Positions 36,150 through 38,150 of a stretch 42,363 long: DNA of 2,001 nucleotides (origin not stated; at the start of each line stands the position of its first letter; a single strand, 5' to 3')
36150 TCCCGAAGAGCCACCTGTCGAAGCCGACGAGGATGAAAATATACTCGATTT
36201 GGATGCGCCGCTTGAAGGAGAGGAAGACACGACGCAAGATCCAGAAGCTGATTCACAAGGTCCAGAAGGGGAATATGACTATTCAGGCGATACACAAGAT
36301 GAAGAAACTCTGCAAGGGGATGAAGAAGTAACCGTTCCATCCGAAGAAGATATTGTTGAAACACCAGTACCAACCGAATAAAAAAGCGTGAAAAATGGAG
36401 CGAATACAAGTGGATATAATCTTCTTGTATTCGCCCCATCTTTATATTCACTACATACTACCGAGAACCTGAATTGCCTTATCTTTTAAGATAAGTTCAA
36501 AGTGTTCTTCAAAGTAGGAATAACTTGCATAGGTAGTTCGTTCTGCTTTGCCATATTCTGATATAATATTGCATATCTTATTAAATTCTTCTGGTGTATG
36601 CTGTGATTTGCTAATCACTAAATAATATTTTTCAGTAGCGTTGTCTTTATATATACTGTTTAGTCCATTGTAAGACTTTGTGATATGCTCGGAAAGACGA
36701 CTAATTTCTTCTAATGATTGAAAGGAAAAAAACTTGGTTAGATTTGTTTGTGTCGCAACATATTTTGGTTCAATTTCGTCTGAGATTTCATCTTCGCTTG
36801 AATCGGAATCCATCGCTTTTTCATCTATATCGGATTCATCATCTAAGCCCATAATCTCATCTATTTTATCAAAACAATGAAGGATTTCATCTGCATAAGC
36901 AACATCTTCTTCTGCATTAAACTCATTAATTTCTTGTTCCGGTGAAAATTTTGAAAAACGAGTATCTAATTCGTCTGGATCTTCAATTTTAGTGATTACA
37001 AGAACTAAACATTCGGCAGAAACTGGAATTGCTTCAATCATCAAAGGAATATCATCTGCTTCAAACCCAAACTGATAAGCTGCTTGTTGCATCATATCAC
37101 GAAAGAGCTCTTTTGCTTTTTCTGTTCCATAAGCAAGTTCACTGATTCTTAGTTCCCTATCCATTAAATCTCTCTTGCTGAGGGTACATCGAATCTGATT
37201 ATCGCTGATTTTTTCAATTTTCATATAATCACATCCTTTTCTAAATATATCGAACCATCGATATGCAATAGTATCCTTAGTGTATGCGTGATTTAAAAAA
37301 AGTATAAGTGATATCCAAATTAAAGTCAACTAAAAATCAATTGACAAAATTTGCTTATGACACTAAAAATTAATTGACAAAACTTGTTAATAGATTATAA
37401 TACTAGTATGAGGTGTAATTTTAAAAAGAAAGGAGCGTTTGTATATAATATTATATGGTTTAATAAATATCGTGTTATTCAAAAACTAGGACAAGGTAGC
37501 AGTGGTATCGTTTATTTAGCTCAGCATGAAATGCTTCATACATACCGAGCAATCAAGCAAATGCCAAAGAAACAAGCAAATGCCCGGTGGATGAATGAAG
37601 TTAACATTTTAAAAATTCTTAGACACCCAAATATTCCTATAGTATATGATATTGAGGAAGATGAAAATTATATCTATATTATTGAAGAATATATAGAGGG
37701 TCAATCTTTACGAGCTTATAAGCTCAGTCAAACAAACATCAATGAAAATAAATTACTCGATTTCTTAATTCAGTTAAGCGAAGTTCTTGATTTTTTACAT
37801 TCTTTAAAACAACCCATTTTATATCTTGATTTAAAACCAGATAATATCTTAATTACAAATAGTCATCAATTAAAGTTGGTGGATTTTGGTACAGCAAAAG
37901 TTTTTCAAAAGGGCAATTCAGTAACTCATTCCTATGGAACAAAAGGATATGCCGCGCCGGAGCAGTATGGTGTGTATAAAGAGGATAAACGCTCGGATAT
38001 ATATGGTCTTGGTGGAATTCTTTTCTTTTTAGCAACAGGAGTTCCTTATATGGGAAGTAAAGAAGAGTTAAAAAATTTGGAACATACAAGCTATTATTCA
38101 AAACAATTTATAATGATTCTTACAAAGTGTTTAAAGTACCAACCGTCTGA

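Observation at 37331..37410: Tandem 33-bp direct repeats carrying TTGACA boxes; the distal one forms a perfect promoter ending 6 nt before the kinase ATG (leaderless mRNA?)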

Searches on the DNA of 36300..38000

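Call 8: search_rna_families(source=window, start=36300, end=38000, threshold=evalue, max_evalue=1)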
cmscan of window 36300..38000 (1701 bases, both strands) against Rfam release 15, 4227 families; matches with E-value up to 1: 2.
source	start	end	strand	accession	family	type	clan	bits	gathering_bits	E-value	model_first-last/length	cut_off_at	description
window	36786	36865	-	RF01185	snR75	Gene; snRNA; snoRNA; CD-box;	CL00045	19.3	40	0.31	1-88/88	no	Small nucleolar RNA snR75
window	36376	36458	-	RF00690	MIR408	Gene; miRNA;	-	19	64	0.16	1-126/126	no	MIR408 microRNA precursor family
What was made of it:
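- On Known structured RNA leader (riboswitch, T-box and similar): Only two sub-threshold chance hits, both outside the finding (36376-36458 and 36786-36865), at E up to 1 (call 8).
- Tried and rejected: An Rfam search of 36300-38000 at E up to 1 gave only two chance hits (call 8).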
